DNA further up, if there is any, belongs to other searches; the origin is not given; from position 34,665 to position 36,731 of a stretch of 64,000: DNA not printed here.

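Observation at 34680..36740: Low-GC islet encoding a short bacterial-type alanyl-tRNA synthetase next to the native archaeal LeuRS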

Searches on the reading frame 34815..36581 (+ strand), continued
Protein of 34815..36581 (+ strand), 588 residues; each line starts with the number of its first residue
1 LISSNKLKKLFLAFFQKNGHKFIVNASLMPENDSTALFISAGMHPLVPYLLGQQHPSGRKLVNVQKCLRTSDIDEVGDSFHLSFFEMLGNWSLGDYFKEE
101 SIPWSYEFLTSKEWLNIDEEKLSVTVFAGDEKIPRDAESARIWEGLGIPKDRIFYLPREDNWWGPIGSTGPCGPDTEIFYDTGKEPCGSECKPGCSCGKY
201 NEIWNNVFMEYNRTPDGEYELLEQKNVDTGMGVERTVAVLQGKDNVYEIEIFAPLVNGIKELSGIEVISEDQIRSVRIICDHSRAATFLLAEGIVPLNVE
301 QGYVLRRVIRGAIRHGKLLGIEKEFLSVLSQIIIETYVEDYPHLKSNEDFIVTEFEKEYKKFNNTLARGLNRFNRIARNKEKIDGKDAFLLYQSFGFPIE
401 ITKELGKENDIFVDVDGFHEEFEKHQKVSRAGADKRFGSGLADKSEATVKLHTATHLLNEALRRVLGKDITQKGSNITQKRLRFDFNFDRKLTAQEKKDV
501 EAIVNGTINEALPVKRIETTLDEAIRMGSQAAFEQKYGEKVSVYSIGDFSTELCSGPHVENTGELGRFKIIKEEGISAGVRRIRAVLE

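Call 32: find_encoding_contigs(protein=P0278, flank=8000, max_places=2)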
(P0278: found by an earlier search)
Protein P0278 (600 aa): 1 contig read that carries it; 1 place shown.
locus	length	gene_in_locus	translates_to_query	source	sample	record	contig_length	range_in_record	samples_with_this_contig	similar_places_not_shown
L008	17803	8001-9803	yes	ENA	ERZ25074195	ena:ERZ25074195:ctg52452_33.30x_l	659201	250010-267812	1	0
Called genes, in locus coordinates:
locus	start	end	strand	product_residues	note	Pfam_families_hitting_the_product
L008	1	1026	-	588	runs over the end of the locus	PF07973:tRNA_SAD, PF00587:tRNA-synt_2b, PF03129:HGTP_anticodon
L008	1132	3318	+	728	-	PF00395:SLH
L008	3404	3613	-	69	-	-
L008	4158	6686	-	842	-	-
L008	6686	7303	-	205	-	PF13884:Peptidase_S74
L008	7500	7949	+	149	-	PF13083:KH_KhpA-B (weak), PF01424:R3H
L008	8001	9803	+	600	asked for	PF01411:tRNA-synt_2c, PF07973:tRNA_SAD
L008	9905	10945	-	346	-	PF13439:Glyco_transf_4, PF00534:Glycos_transf_1, PF13692:Glyco_trans_1_4, PF13524:Glyco_trans_1_2 (weak)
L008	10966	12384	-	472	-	PF00133:tRNA-synt_1, PF01406:tRNA-synt_1e (weak), PF09334:tRNA-synt_1g, PF00133:tRNA-synt_1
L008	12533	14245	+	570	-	-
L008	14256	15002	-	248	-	PF06966:DUF1295, PF02544:Steroid_dh, PF04191:PEMT (weak)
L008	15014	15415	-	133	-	PF09945:DUF2177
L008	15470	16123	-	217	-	PF25182:NonGDSL, PF00657:Lipase_GDSL, PF04311:DUF459 (faint), PF13472:Lipase_GDSL_2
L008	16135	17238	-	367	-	PF00512:HisKA (weak), PF02518:HATPase_c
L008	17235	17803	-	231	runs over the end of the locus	PF00072:Response_reg, PF00486:Trans_reg_C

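Call 33: find_encoding_contigs(protein=P0276, flank=8000, max_places=2)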
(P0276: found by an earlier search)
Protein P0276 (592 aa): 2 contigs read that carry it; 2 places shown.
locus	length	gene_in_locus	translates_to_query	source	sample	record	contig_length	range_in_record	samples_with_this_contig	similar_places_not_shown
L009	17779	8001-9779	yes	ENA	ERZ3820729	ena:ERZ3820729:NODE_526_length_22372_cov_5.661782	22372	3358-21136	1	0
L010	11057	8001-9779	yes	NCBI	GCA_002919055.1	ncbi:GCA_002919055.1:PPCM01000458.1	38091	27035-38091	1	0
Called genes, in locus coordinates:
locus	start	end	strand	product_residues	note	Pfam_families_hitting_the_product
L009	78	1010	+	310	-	PF00376:MerR, PF13411:MerR_1, PF00990:GGDEF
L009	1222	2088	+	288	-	PF13527:Acetyltransf_9, PF00583:Acetyltransf_1 (weak)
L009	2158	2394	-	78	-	-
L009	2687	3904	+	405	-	PF12833:HTH_18, PF01209:Ubie_methyltran, PF13489:Methyltransf_23, PF13847:Methyltransf_31, PF08241:Methyltransf_11, PF08242:Methyltransf_12, PF13649:Methyltransf_25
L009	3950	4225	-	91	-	-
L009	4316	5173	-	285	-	PF02775:TPP_enzyme_C, PF12367:PFO_beta_C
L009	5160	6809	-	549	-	PF01558:POR, PF01855:POR_N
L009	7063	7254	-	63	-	-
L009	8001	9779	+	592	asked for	PF01411:tRNA-synt_2c, PF07973:tRNA_SAD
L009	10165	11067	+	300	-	PF01545:Cation_efflux, PF16916:ZT_dimer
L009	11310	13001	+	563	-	PF00989:PAS, PF13426:PAS_9, PF00158:Sigma54_activat, PF14532:Sigma54_activ_2, PF07724:AAA_2 (weak), PF25601:AAA_lid_14, PF18024:HTH_50, PF02954:HTH_8, +3 more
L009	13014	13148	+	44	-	-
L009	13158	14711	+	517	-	PF11794:HpaB_N, PF03241:HpaB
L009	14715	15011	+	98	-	PF01106:NifU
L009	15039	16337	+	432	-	PF02550:AcetylCoA_hydro, PF13336:AcetylCoA_hyd_C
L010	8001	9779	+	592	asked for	PF01411:tRNA-synt_2c, PF07973:tRNA_SAD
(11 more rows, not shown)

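Call 34: find_related_loci(query=P0001, collection=genome_contigs, flank=10000)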
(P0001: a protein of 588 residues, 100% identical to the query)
Query P0001 (588 aa) in genome_contigs; peptide patterns used: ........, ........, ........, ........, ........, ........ (x = any residue, [..] = any of these).
600 stretches matched a pattern (row limit reached: there are more); 600 encode a relative of the query (tblastn E <= 1e-3); the best 80 are kept; 80 distinct loci.
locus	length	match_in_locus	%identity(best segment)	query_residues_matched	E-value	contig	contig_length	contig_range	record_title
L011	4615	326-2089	73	1-588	0e+0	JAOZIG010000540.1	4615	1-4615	MAG: Candidatus Bathyarchaeota archaeon isolate DYS_8 NODE_22608, whole genome shotgun sequence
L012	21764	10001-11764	61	1-588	0e+0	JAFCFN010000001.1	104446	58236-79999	Candidatus Woesearchaeota archaeon isolate Meg22_1618_Bin_104 Meg22_1618_Bin_104_scaffold_103, whole genome shotgun sequ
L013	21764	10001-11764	59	1-588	0e+0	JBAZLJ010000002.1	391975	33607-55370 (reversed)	MAG: Candidatus Woesearchaeota archaeon isolate SO_2017_LW4_166 scaffold_65_c1_LW137-91_2017, whole genome shotgun seque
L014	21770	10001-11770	55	3-587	0e+0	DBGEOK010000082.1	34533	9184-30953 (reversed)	MAG TPA_asm: Candidatus Limiplasma sp. isolate MAG12989 k141_61754, whole genome shotgun sequence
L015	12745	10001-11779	57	2-588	0e+0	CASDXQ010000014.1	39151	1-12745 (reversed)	uncultured Spirochaetales bacterium isolate B29_L1_390390_idba_bin.42 genome assembly, contig: B29_L1_390390_idba_bin.42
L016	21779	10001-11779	57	2-588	0e+0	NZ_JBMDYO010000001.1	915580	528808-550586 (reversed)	Pleomorphochaeta sp. DL1XJH-081 NODE_1_length_915580_cov_171.114197, whole genome shotgun sequence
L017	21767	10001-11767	55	4-587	0e+0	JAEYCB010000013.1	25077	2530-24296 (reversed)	MAG: Bacillota bacterium isolate OH_HFB_105 k127_2390894, whole genome shotgun sequence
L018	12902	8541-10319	57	2-588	0e+0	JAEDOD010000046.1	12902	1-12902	MAG: Sphaerochaetaceae bacterium isolate MAG309 NODE_5075_length_12902_cov_16.614151, whole genome shotgun sequence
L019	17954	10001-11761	57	2-588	0e+0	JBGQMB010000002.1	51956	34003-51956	MAG: Candidatus Micrarchaeia archaeon isolate OBJ2_061818_150_3 k141_1790686_length_51956_cov_11.9352, whole genome shot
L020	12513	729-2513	57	2-588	0e+0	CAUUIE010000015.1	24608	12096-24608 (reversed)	MAG TPA_asm: uncultured Treponema sp. isolate ERR10228863_bin.29_MetaWRAP_v1.3_MAG genome assembly, contig: ERZ21659590.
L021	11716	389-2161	57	2-587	0e+0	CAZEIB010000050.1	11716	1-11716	MAG TPA_asm: uncultured Oscillospiraceae bacterium isolate SRP294416_co2_154 genome assembly, contig: NODE_7592_length_1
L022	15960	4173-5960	56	2-588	0e+0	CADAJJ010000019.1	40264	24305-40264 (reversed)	MAG: uncultured Spirochaetales bacterium isolate RUG13351 genome assembly, contig: RUG13351_asm_19, whole genome shotgun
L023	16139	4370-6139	55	3-587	0e+0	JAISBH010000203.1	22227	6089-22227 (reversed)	MAG: Oscillospiraceae bacterium isolate Gx481_bin194 k119_3237416, whole genome shotgun sequence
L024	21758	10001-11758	55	6-588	0e+0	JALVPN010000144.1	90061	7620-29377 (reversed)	MAG: Promethearchaeota archaeon isolate A3_metabat1_scaf2bin.173 A3_NODE_41_length_90061_cov_2.492962, whole genome shot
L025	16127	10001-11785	55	2-588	0e+0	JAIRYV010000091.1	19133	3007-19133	MAG: Treponema sp. isolate Gsp477_bin62 k119_3333015, whole genome shotgun sequence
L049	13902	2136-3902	52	1-587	0e+0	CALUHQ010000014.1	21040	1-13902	MAG: Candidatus Methanomethylophilaceae archaeon isolate E27__bin288 genome assembly, contig: E27__k127_5146748, whole g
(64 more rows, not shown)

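Call 45: search_solved_structures(query=P0001, max_evalue=1e-80, show_alignments=3)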
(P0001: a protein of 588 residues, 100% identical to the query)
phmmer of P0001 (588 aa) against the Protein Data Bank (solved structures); distinct sequences matched with E-value up to 1e-80: 9.
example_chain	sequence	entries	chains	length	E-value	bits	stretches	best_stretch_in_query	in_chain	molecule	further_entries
1riq_A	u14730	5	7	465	6.7e-96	325.3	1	2-430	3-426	Alanyl-tRNA synthetase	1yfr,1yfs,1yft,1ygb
3htz_A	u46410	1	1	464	6.9e-96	325.2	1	2-430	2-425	Alanyl-tRNA synthetase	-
3hxu_A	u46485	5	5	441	8.6e-89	301.8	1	5-430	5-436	Alanyl-tRNA synthetase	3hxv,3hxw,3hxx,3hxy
3hxz_A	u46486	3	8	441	5.8e-88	299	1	5-430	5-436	Alanyl-tRNA synthetase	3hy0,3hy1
9jc7_A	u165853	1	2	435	1.8e-85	290.8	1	4-433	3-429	Alanine--tRNA ligase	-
9jdn_A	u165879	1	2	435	3.4e-85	289.9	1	4-433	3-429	Alanine--tRNA ligase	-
4xem_A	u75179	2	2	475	9.8e-82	278.5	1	3-426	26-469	Alanine--tRNA ligase, cytoplasmic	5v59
5knn_A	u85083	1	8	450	1.1e-81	278.4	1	3-424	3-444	Alanine--tRNA ligase, cytoplasmic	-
4xeo_A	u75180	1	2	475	4.8e-81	276.2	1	3-426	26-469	Alanine--tRNA ligase, cytoplasmic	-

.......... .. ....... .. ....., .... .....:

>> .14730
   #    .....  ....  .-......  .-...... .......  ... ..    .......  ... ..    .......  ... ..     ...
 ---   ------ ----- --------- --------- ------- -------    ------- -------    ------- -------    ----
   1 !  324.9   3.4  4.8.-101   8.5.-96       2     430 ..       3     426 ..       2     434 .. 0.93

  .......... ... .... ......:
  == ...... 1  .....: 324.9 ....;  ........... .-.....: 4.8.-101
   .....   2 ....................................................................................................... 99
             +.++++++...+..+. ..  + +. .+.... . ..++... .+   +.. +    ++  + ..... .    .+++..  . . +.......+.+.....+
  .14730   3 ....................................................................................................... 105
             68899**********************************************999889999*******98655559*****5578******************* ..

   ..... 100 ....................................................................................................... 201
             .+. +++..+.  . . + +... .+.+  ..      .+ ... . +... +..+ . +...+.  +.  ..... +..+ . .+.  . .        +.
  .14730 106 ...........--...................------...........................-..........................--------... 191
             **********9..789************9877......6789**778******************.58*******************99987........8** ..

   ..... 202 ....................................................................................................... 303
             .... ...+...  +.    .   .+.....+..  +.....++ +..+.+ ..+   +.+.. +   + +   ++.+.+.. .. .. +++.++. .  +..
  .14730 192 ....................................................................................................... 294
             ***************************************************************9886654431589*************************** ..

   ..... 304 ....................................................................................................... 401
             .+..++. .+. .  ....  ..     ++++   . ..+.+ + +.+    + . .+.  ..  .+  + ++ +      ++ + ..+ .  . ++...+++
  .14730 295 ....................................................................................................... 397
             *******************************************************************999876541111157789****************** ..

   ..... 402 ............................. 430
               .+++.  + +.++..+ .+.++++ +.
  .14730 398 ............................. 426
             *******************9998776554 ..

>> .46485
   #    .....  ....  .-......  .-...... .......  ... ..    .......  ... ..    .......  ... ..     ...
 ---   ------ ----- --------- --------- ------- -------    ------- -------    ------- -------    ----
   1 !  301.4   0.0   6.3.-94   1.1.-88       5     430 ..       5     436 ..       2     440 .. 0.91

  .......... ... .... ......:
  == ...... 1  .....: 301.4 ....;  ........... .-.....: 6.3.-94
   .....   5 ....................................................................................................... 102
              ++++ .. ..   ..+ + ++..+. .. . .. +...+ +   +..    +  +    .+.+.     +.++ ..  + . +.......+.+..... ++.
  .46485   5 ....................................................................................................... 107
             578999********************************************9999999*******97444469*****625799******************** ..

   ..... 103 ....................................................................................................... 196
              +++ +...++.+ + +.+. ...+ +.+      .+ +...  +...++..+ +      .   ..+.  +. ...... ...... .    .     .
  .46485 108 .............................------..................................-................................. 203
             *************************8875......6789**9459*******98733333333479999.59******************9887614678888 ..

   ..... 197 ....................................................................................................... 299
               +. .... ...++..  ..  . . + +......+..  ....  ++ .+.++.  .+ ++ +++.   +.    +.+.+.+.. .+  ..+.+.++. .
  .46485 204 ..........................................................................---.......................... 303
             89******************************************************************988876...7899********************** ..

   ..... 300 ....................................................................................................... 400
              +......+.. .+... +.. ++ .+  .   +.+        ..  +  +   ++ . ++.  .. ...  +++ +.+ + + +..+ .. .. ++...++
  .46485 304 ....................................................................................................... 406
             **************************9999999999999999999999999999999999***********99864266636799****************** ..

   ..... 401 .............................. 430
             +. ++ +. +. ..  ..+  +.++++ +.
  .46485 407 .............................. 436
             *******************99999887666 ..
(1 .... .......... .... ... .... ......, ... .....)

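Call 53: find_related_loci(query=P0001, collection=metagenome_contigs, flank=6000)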
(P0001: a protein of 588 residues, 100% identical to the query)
Query P0001 (588 aa) in metagenome_contigs; peptide patterns used: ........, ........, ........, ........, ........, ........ (x = any residue, [..] = any of these).
600 stretches matched a pattern (row limit reached: there are more); 595 encode a relative of the query (tblastn E <= 1e-3); the best 80 are kept; 80 distinct loci.
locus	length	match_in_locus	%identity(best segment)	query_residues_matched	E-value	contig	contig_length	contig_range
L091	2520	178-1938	87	1-588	0e+0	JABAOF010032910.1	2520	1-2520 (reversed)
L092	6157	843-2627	82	1-588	0e+0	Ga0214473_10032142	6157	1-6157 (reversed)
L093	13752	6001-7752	60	2-588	0e+0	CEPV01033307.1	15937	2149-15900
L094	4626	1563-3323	58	2-588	0e+0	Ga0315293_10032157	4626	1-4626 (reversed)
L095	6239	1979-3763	57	2-588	0e+0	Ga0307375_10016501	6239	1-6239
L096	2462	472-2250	56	2-588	0e+0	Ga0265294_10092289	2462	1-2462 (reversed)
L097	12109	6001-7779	57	2-588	0e+0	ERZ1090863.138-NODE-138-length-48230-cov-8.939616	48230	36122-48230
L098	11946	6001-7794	57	2-588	0e+0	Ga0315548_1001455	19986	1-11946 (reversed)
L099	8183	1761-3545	56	2-588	0e+0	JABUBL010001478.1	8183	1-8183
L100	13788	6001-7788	56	1-588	0e+0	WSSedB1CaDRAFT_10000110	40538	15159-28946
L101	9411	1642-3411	55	3-587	0e+0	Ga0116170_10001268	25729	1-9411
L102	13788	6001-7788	58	1-588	0e+0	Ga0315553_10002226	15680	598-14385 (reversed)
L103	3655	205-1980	55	2-587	0e+0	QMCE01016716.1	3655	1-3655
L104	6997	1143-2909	54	4-587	0e+0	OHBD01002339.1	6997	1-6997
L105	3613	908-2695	55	1-588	0e+0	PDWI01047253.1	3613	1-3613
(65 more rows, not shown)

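Call 65: predict_structure(alignment_id=A1)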
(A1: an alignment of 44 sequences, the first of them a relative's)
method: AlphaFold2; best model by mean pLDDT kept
length: 588 residues; sequences in the alignment: 44
mean_pLDDT: 89.3   pTM: 0.72
mean pLDDT of the five models: 89.3, 87.3, 86.8, 86.2, 86.0
residues with pLDDT >= 90: 371; 70-90: 185; 50-70: 23; < 50: 9
segments of 3 or more residues with pLDDT < 50: 434-442
pLDDT, mean of each block of 10 residues (from residue 1): 94 98 89 70 87 92 93 83 95 97 98 96 97 95 98 95 81 96 89 88 95 89 94 96 93 96 93 94 97 83 89 91 94 96 94 95 87 83 89 82 84 92 80 46 73 94 94 80 90 96 97 92 81 61 89 86 95 81 93
secondary structure, 60 per line:
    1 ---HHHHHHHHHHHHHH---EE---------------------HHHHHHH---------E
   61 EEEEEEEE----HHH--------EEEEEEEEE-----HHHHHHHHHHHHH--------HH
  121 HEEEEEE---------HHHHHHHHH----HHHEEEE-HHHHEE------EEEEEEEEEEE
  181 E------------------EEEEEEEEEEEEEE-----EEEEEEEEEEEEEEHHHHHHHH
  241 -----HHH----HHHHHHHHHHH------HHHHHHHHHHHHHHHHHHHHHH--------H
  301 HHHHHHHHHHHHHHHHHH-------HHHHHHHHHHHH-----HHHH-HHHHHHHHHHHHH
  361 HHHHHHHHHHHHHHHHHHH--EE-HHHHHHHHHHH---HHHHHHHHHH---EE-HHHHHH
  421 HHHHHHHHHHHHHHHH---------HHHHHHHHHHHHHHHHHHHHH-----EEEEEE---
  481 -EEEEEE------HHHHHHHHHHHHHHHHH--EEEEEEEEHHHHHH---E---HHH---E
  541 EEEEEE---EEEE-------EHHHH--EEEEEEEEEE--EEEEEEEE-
elements in order: H4-17 H44-50 E60-68 E84-92 H98-110 E122-127 H137-145 E153-156 H158-161 E170-181 E200-213 E219-232 H233-240 H253-263 H270-291 H300-318 H326-337 H343-346 H348-379 H385-395 H399-408 H415-436 H446-466 E472-477 E482-487 H494-510 E513-520 H521-526 E540-546 E550-553 H562-565 E568-577 E580-587

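Call 68: fold_search(model_id=the predicted structure, library=pdb)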
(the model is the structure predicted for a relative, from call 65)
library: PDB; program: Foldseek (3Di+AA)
matches with E <= 10: 525; with E <= 0.001: 174
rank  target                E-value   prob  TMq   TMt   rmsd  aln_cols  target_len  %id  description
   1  9a7x_B                1.7e-58  1.00  0.68  0.47   9.2       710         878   35  Integrative model of ISPT-SYA by crosslinking MS and deep learning (released 2024-09-18)
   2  3hxz_A                7.6e-41  1.00  0.63  0.82   5.2       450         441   36  Crystal Structure of catalytic fragment of E. coli AlaRS G237A in complex with AlaSA (released 2009-12-15)
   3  3hxu                  9.3e-41  1.00  0.63  0.82   5.2       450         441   37  Crystal Structure of catalytic fragment of E. coli AlaRS in complex with AlaSA (released 2009-12-15)
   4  3hy1_A                3.3e-40  1.00  0.63  0.83   5.1       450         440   37  Crystal Structure of catalytic fragment of E. coli AlaRS G237A in complex with SerSA (released 2009-12-15)
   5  5knn_A                3.7e-40  1.00  0.64  0.82   4.6       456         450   35  Evolutionary gain of alanine mischarging to non-cognate tRNAs with a G4:U69 base pair (released 2016-09-28)
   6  5knn_D                5.5e-40  1.00  0.64  0.83   4.2       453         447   35  Evolutionary gain of alanine mischarging to non-cognate tRNAs with a G4:U69 base pair (released 2016-09-28)
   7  3htz                  9.1e-40  1.00  0.61  0.79   5.4       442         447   39  Crystal Structure of the catalytic fragment of alanyl-tRNA synthetase in complex with L-serine: Re-refined (released 2009-06-30)
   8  9jdn_A                1.6e-39  1.00  0.62  0.85   4.7       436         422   38  Crystal structure of alanyl-tRNA synthetase L219M mutant in complex with ATP and L-alanine (released 2025-06-18)
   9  5knn_H                1.7e-39  1.00  0.64  0.83   4.0       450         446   35  Evolutionary gain of alanine mischarging to non-cognate tRNAs with a G4:U69 base pair (released 2016-09-28)
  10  9jdn_B                1.7e-39  1.00  0.62  0.85   4.7       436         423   38  Crystal structure of alanyl-tRNA synthetase L219M mutant in complex with ATP and L-alanine (released 2025-06-18)
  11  5knn_F                2.3e-39  1.00  0.64  0.82   4.5       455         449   35  Evolutionary gain of alanine mischarging to non-cognate tRNAs with a G4:U69 base pair (released 2016-09-28)
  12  1riq                  2.4e-39  1.00  0.61  0.79   5.3       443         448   39  The crystal structure of the catalytic fragment of the alanyl-tRNA synthetase (released 2004-04-06)
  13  5knn_C                2.5e-39  1.00  0.64  0.84   4.0       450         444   35  Evolutionary gain of alanine mischarging to non-cognate tRNAs with a G4:U69 base pair (released 2016-09-28)
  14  9jc7_A                3.8e-39  1.00  0.62  0.84   4.7       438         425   38  Crystal structure of alanyl-tRNA synthetase in complex with ATP and L-alanine (released 2025-06-18)
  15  3hy1_B                1.1e-37  1.00  0.60  0.82   5.1       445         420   37  Crystal Structure of catalytic fragment of E. coli AlaRS G237A in complex with SerSA (released 2009-12-15)
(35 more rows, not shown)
